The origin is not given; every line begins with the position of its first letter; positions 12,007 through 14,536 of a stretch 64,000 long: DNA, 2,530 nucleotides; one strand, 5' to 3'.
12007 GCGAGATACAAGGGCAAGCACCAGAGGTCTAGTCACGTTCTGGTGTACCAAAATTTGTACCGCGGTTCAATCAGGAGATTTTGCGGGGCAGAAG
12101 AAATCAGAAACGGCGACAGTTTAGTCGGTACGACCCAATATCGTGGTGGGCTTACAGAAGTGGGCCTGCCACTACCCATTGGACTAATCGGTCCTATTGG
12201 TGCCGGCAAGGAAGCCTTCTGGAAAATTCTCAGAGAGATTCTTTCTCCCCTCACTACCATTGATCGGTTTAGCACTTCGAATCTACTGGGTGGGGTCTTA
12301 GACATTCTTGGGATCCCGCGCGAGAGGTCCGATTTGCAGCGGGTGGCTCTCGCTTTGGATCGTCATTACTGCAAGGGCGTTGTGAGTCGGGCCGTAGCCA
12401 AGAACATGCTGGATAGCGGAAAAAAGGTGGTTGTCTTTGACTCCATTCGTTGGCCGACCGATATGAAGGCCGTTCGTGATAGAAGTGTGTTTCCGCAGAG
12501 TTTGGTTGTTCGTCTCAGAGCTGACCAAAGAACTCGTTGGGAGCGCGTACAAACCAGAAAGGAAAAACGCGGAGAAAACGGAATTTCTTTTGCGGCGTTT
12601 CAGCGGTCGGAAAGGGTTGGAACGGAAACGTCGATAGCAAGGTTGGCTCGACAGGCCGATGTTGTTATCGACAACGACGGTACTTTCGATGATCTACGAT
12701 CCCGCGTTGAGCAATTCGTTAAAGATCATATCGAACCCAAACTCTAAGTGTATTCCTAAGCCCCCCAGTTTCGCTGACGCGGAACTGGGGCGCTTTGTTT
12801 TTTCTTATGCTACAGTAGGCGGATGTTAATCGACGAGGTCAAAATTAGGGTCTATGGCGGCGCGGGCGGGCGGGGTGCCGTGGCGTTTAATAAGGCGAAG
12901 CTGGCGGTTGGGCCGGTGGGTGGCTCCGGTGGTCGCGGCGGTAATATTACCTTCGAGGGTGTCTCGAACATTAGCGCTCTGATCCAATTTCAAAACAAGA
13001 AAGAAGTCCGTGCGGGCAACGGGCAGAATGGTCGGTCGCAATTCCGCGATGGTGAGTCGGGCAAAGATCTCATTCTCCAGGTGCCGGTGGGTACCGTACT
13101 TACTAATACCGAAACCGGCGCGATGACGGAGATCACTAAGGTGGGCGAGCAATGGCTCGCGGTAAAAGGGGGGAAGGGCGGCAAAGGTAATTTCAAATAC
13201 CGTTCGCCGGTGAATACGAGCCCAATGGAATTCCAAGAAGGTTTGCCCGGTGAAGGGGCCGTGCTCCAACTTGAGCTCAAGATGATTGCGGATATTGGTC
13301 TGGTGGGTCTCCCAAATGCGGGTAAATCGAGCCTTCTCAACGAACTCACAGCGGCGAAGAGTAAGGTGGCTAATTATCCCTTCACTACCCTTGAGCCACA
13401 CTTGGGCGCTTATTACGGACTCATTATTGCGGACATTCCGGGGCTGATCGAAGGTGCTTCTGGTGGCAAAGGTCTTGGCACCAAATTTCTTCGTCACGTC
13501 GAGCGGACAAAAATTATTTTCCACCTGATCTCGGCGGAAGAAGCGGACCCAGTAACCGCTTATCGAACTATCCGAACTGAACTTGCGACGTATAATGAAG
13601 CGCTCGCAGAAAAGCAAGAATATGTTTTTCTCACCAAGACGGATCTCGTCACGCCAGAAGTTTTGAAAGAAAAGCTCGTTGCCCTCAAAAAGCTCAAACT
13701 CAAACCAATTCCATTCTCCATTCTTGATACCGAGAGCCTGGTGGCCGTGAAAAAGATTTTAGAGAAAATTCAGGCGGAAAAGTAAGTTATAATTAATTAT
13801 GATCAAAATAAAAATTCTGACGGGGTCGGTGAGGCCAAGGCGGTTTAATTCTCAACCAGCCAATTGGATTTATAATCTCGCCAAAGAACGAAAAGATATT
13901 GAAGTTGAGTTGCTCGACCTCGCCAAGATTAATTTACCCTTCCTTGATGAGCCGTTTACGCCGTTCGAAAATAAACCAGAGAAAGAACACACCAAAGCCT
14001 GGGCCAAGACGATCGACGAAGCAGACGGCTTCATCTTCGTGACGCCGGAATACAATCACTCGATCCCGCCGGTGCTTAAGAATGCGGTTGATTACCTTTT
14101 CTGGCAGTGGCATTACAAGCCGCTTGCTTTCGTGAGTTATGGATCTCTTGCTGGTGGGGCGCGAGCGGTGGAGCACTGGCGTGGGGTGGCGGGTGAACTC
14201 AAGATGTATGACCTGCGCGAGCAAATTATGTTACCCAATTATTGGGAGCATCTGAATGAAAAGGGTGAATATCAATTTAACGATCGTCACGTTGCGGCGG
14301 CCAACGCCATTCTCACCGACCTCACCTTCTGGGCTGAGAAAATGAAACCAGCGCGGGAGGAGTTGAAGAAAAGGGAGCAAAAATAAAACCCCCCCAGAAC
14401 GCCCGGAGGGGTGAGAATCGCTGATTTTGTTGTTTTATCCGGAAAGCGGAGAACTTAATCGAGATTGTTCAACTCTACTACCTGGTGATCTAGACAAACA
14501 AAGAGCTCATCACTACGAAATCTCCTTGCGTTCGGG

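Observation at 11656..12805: Codon-atypical gene fusing an unknown N-domain to a CoaE-like P-loop domain with degenerate Walker A (GAGKE)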

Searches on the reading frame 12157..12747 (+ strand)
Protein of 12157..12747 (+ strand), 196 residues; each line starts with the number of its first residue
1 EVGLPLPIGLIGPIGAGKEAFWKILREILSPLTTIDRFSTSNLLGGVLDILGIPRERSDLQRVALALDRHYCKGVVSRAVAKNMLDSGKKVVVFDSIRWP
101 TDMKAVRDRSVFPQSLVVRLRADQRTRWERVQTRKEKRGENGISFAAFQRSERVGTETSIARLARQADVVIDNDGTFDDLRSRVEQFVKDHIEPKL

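Call 72: find_homologous_proteins(query=A2, max_evalue=0.00001)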
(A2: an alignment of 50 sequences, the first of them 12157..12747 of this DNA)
Query A2 (50 sequences) (196 aa, profile of the alignment): 189 proteins with E <= 0.00001 among 8000 candidates; the best 120 are listed.
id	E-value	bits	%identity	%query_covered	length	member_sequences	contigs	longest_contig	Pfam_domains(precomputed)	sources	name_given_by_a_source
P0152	3.9e-74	266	32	92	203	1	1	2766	PF13238.13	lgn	-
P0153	5.3e-74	266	34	95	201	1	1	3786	-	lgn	-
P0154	8.3e-74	265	37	91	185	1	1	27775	PF13238.13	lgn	-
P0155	2.2e-73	264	35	94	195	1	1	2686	PF13207.13,PF13238.13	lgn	-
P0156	1.6e-72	261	40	94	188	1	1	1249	PF13238.13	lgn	-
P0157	2.2e-72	261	34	93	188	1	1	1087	PF13207.13,PF13238.13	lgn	-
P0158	2.2e-72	261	35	98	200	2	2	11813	-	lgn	-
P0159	2.7e-72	260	35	94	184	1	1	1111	PF13238.13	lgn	-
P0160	4.1e-72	260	32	96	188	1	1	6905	PF13238.13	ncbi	-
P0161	5.8e-72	259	32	93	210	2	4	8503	PF13207.13,PF13238.13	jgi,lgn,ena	-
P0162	8.6e-72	259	32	93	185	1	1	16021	PF13207.13,PF13238.13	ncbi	-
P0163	9.9e-72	258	30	94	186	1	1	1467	PF13207.13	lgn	-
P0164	2.4e-71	257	32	93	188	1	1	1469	PF13238.13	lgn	-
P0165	2.5e-71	257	39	95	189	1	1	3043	PF13207.13,PF13238.13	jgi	jgi:dephospho-CoA kinase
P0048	2.6e-71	257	30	96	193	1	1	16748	-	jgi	jgi:uridine kinase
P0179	9.7e-70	252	31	92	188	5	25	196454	-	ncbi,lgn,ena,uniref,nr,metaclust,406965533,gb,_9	ncbi:MAG: hypothetical protein US28_C0024G0022 [Candidatus Daviesbacteria bacterium GW2011_GWA1_36_8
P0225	2.5e-66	241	39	93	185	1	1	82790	PF13238.13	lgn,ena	-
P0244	2.7e-64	234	36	93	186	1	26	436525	PF13207.13,PF13238.13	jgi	jgi:dephospho-CoA kinase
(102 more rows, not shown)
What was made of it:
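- JGI names several family members 'dephospho-CoA kinase' (call 72).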

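Call 74: search_solved_structures(query=A2, max_evalue=0.01, show_alignments=5)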
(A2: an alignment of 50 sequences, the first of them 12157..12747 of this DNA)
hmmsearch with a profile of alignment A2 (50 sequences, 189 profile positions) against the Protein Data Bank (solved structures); distinct sequences matched with E-value up to 0.01: 61 (the best 60 are shown).
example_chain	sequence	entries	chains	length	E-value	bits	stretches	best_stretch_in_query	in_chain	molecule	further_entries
3lw7_A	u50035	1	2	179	4.1e-23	85.2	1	4-185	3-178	Adenylate kinase related protein (AdkA-like)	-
3h0k_A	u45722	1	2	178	4.5e-23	85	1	4-185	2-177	UPF0200 protein SSO1041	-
2if2_A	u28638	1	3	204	1.3e-07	34.6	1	129-185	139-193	Dephospho-CoA kinase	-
2grj_A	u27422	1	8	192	5.1e-06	29.4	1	2-37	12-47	Dephospho-CoA kinase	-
6c2u_A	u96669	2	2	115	2.1e-05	27.4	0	4-41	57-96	phosphate-loop protein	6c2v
8x1g_A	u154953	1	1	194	9.2e-05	25.3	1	2-177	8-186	Adenylate kinase isoenzyme 1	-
7qkr_A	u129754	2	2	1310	0.00019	24.3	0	4-27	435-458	Plasma membrane ATP-binding cassette transporter required for the export of a-factor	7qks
9nlh_H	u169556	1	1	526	0.00019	24.3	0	5-26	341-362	YheS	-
3j15_B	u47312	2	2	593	0.00023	24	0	4-26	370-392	ABC transporter ATP-binding protein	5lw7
3bk7_A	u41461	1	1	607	0.00024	23.9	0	4-26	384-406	ABC transporter ATP-binding protein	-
9vvi_W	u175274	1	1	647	0.00036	23.4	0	5-26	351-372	Probable ATP-binding protein YheS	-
1z83_A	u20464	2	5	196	0.00055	22.8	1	3-181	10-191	Adenylate kinase 1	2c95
7x7s_A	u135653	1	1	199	0.00056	22.8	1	2-177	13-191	Adenylate kinase isoenzyme 1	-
9qkn_A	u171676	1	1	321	0.00083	22.2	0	3-38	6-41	Uridine kinase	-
3adk_A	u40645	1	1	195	0.00086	22.1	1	3-179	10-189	ADENYLATE KINASE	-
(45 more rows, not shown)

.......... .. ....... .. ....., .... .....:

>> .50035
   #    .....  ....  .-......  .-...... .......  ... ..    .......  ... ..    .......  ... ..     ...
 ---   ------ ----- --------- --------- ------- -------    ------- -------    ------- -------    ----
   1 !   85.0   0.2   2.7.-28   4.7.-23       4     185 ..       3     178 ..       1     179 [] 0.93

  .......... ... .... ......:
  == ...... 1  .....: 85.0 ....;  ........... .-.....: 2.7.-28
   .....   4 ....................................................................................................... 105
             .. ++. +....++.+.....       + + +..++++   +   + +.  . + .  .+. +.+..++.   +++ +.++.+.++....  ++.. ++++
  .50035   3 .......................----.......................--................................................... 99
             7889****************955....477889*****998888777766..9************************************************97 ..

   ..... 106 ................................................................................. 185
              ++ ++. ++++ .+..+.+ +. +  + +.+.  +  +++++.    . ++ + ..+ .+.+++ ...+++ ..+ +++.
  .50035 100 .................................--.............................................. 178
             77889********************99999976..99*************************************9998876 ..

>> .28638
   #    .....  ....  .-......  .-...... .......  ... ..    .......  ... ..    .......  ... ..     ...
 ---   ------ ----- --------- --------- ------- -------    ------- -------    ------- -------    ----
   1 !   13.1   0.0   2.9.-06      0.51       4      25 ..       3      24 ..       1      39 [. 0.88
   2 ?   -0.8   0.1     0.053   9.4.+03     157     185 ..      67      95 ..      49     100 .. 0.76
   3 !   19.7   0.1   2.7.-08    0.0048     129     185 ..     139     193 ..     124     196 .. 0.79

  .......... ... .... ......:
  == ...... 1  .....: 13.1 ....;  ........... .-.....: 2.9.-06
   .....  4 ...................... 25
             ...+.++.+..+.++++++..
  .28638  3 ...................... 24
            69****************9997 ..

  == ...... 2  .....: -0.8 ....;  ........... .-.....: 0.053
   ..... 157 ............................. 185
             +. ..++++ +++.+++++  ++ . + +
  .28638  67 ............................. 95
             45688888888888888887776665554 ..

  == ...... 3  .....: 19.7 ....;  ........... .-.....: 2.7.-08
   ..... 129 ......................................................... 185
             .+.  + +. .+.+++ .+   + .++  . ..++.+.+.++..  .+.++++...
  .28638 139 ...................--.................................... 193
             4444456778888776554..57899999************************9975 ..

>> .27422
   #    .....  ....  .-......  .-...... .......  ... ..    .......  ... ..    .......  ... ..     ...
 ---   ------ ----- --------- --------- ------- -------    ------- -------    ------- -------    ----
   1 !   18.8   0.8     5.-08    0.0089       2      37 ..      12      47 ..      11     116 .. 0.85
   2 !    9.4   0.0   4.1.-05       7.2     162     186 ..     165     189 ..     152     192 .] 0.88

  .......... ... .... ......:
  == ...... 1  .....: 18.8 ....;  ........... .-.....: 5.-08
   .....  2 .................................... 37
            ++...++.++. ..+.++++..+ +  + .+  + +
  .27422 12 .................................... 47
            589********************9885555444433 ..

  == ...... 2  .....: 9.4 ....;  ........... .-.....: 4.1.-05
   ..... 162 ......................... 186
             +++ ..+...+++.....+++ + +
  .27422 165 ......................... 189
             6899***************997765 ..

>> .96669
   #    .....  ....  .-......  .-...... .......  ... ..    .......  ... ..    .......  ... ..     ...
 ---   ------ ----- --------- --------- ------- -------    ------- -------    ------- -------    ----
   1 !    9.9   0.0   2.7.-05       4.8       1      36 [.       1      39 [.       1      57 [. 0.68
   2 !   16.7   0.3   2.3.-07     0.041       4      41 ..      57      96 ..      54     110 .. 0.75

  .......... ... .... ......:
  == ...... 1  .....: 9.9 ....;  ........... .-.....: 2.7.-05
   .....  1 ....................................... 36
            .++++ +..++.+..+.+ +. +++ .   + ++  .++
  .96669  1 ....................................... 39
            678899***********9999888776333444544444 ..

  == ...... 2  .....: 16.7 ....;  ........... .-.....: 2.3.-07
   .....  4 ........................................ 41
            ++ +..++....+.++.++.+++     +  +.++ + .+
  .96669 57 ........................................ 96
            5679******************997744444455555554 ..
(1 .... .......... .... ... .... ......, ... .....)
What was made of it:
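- On UPF0200 / PRK08356-like nucleotide kinases (broad family): The family profile gives E=4e-23 over the full length (call 74).
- The family profile matches SSO1041 (3LW7/3H0K) at E=4e-23 over its full length (call 74). UPF0200 matches 16 orders of magnitude better (call 74).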

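Call 86: find_encoding_contigs(protein=P0179, flank=5000, max_places=3)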
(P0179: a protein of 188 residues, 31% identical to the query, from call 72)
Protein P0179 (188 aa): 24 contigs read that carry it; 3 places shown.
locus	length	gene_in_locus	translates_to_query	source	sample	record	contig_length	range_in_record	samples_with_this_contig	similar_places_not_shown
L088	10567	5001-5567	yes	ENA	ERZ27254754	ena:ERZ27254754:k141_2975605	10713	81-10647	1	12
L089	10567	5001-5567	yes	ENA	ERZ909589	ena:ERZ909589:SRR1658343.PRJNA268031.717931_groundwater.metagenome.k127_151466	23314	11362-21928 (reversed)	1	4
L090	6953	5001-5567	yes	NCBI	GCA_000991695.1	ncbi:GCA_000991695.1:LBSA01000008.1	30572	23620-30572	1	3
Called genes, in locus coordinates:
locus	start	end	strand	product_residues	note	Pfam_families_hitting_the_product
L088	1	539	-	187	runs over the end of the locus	PF08207:EFP_N, PF01132:EFP, PF09285:Elong-fact-P_C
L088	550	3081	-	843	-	PF17900:Peptidase_M1_N, PF01433:Peptidase_M1, PF11838:ERAP1_C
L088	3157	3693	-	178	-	PF20803:PaaX_M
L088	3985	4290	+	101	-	-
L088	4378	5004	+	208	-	PF13238:AAA_18 (weak)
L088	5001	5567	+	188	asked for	-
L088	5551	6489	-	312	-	PF03741:TerC, PF04332:DUF475, PF03741:TerC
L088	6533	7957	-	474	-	PF00772:DnaB, PF13481:AAA_25, PF03796:DnaB_C, PF06745:ATPase (weak)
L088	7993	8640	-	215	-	PF13483:Lactamase_B_3, PF12706:Lactamase_B_2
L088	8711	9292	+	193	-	PF09136:Glucodextran_B (weak)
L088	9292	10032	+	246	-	-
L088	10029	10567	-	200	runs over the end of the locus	?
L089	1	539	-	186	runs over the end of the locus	PF08207:EFP_N, PF01132:EFP, PF09285:Elong-fact-P_C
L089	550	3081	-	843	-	PF17900:Peptidase_M1_N, PF01433:Peptidase_M1, PF11838:ERAP1_C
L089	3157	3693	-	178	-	PF20803:PaaX_M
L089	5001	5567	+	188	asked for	-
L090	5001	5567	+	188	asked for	-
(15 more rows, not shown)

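Call 87: find_encoding_contigs(protein=P0244, flank=5000, max_places=3)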
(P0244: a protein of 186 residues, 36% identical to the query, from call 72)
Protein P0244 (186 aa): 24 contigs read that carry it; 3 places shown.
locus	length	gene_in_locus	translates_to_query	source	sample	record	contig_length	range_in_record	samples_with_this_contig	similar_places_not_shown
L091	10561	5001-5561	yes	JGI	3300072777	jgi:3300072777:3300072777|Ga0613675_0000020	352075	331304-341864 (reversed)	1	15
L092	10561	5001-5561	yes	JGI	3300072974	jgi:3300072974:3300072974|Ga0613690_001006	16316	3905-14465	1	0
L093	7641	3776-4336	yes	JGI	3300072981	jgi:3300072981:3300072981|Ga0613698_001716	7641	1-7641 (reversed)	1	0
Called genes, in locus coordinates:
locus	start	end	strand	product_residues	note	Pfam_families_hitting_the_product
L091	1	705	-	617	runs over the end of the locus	PF13230:GATase_4 (weak), PF13522:GATase_6, PF13537:GATase_7, PF01380:SIS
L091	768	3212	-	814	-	PF00133:tRNA-synt_1, PF01406:tRNA-synt_1e (faint), PF09334:tRNA-synt_1g, PF13603:tRNA-synt_1_2, PF00133:tRNA-synt_1, PF09334:tRNA-synt_1g (weak), PF08264:Anticodon_1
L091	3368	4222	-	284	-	PF01026:TatD_DNase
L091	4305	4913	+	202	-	-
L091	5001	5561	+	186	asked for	PF13207:AAA_17 (weak), PF13238:AAA_18 (weak)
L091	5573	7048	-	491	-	PF00133:tRNA-synt_1, PF09334:tRNA-synt_1g, PF00133:tRNA-synt_1, PF01406:tRNA-synt_1e (weak), PF08264:Anticodon_1, PF19303:Anticodon_3 (weak)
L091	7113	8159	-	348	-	PF01594:AI-2E_transport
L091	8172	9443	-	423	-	PF00675:Peptidase_M16, PF05193:Peptidase_M16_C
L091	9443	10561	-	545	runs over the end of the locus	PF00587:tRNA-synt_2b, PF03129:HGTP_anticodon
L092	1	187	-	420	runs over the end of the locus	PF01380:SIS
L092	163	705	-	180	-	PF13230:GATase_4 (weak), PF13522:GATase_6, PF13537:GATase_7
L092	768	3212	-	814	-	PF00133:tRNA-synt_1, PF01406:tRNA-synt_1e (faint), PF09334:tRNA-synt_1g, PF13603:tRNA-synt_1_2, PF00133:tRNA-synt_1, PF09334:tRNA-synt_1g (weak), PF08264:Anticodon_1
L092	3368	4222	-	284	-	PF01026:TatD_DNase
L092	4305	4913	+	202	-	-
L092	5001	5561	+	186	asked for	PF13207:AAA_17 (weak), PF13238:AAA_18 (weak)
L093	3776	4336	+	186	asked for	PF13207:AAA_17 (weak), PF13238:AAA_18 (weak)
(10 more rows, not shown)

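Call 88: find_encoding_contigs(protein=P0225, flank=5000, max_places=2)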
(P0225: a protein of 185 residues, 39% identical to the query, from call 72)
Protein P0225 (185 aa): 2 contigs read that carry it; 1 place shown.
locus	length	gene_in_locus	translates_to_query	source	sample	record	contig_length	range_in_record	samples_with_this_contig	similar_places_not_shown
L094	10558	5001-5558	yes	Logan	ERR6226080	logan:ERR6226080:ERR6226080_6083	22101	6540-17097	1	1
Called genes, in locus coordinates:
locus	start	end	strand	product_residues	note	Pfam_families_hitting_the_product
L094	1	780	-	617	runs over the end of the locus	PF13230:GATase_4 (weak), PF13522:GATase_6, PF13537:GATase_7, PF01380:SIS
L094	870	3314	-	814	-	PF00133:tRNA-synt_1, PF01406:tRNA-synt_1e (faint), PF09334:tRNA-synt_1g, PF13603:tRNA-synt_1_2, PF00133:tRNA-synt_1, PF09334:tRNA-synt_1g (weak), PF08264:Anticodon_1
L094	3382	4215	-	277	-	PF01026:TatD_DNase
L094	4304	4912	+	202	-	-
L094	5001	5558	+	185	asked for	PF13238:AAA_18 (weak)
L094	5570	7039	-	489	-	PF00133:tRNA-synt_1, PF09334:tRNA-synt_1g, PF00133:tRNA-synt_1, PF01406:tRNA-synt_1e (weak), PF08264:Anticodon_1, PF19303:Anticodon_3 (weak)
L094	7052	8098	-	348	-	PF01594:AI-2E_transport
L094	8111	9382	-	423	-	PF00675:Peptidase_M16, PF05193:Peptidase_M16_C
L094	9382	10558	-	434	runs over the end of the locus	PF00587:tRNA-synt_2b, PF03129:HGTP_anticodon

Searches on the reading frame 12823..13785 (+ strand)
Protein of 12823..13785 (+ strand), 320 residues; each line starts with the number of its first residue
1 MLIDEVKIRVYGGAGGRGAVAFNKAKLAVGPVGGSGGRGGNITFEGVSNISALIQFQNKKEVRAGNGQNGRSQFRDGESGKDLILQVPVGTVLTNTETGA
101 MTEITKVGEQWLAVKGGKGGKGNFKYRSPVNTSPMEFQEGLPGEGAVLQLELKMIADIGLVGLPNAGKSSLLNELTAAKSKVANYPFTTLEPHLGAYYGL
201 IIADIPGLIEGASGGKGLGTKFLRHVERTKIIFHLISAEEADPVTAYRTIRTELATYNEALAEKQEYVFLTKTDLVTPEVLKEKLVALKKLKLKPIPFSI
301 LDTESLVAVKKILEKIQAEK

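Call 15: search_protein_families(library=pfam, proteins=[window:12823-13785:+], max_evalue=0.001)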
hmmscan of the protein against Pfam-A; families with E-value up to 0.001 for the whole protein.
window:12823-13785:+ (320 aa): 3 families
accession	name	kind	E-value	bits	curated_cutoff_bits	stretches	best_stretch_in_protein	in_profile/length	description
PF01018.28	GTP1_OBG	-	1.5e-41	142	27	1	3-154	1-155/155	GTP1/OBG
PF01926.29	MMR_HSR1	-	2.2e-23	82.9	21.9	1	158-269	2-110/113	50S ribosome-binding GTPase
PF02421.24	FeoB_N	-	2.8e-10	40.3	27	1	158-208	3-57/156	Ferrous iron transport protein B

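Call 67: find_related_loci(query=window:12823-13785:+, collection=genome_contigs, flank=8000)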
Query window:12823-13785:+ (320 aa) in genome_contigs; peptide patterns used: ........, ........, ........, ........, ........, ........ (x = any residue, [..] = any of these).
599 stretches matched a pattern (row limit reached: there are more); 501 encode a relative of the query (tblastn E <= 1e-3); the best 80 are kept; 80 distinct loci.
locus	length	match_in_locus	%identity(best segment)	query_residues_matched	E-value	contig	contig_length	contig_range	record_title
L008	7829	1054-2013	62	1-320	7e-132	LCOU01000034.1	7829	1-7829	MAG: Parcubacteria group bacterium GW2011_GWA2_47_8b UY12_C0034, whole genome shotgun sequence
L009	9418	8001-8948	64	1-316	2e-130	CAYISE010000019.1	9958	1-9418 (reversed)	MAG TPA_asm: uncultured Candidatus Saccharibacteria bacterium isolate ERP119705_co3_567 genome assembly, contig: NODE_83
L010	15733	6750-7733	63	1-320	2e-127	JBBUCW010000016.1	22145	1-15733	MAG: Patescibacteria group bacterium isolate H51-bin166_1 H51_bin166_1_000000000016, whole genome shotgun sequence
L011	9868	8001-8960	62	1-320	2e-126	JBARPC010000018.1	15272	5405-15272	MAG: Minisyncoccales bacterium isolate MFD13423_ilm_asm_bin13 k127_372875, whole genome shotgun sequence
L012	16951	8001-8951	64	1-317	3e-126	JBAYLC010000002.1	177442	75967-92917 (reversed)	MAG: Candidatus Paceibacterota bacterium isolate SO_2016_GW1_94 scaffold00170_OW334_2016, whole genome shotgun sequence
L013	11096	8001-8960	63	1-320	9e-126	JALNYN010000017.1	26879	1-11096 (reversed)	MAG: Candidatus Paceibacterota bacterium isolate SO_2017_GW1 bin 180 NODE_7434_length_26879_cov_3.789025_OW334_2017, who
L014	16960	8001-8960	66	1-320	5e-125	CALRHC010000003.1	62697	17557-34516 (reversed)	MAG: Candidatus Yanofskybacteria bacterium isolate MaH-09apr19-142 genome assembly, contig: MaH-09apr19-C838, whole geno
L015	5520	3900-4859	62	1-320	2e-124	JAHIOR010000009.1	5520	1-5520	MAG: Patescibacteria group bacterium isolate KR13_S3.mb.140 KR13_S3.mb.140_k141_77929, whole genome shotgun sequence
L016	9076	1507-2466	62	1-320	1e-123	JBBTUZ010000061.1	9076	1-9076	MAG: Patescibacteria group bacterium isolate H32-bin045_1 H32_bin045_1_000000000061, whole genome shotgun sequence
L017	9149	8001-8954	61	1-318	6e-123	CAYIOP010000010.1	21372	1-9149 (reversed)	MAG TPA_asm: uncultured Candidatus Saccharibacteria bacterium isolate ERP119705_co3_310 genome assembly, contig: NODE_27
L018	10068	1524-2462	63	1-313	1e-122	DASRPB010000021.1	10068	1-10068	MAG TPA_asm: Candidatus Paceibacterota bacterium isolate SMAG_U10283 k141_252609, whole genome shotgun sequence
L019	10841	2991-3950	62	1-320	2e-122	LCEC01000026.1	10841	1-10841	MAG: Parcubacteria group bacterium GW2011_GWB1_42_6 UV34_C0026, whole genome shotgun sequence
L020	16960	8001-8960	63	1-320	8e-122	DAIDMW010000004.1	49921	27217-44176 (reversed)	MAG TPA_asm: Candidatus Colwellbacteria bacterium isolate clean1865 NODE_4_length_49921_cov_9.841746, whole genome shotg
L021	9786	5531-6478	61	1-316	2e-121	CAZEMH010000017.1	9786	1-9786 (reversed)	MAG TPA_asm: uncultured Candidatus Saccharibacteria bacterium isolate binchicken_co184_372 genome assembly, contig: NODE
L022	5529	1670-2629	62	1-320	2e-121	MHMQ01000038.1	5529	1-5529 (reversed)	MAG: Candidatus Niyogibacteria bacterium RIFCSPLOWO2_01_FULL_45_48 rifcsplowo2_01_scaffold_79974, whole genome shotgun s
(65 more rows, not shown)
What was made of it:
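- Obg is 62-66% identical to Parcubacteria, Paceibacterota and other Patescibacteria MAGs (call 67).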

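Call 79: search_protein_families(library=padloc, proteins=[window:12823-13785:+], max_evalue=0.01)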
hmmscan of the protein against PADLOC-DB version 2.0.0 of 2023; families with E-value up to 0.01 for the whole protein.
window:12823-13785:+ (320 aa): 0 families

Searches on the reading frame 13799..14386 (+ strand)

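Call 15: search_protein_families(library=pfam, proteins=[window:13799-14386:+], max_evalue=0.001)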
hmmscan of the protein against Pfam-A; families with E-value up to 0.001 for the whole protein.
window:13799-14386:+ (195 aa): 2 families
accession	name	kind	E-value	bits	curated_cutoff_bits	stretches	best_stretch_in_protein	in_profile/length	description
PF03358.20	FMN_red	-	7.9e-40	136.4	24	1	3-149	2-151/152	NADPH-dependent FMN reductase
PF02525.22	Flavodoxin_2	-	1e-11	45.3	27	1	3-103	2-106/198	Flavodoxin-like fold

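Call 79: search_protein_families(library=padloc, proteins=[window:13799-14386:+], max_evalue=0.01)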
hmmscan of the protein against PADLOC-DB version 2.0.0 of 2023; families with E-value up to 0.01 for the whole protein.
window:13799-14386:+ (195 aa): 0 families
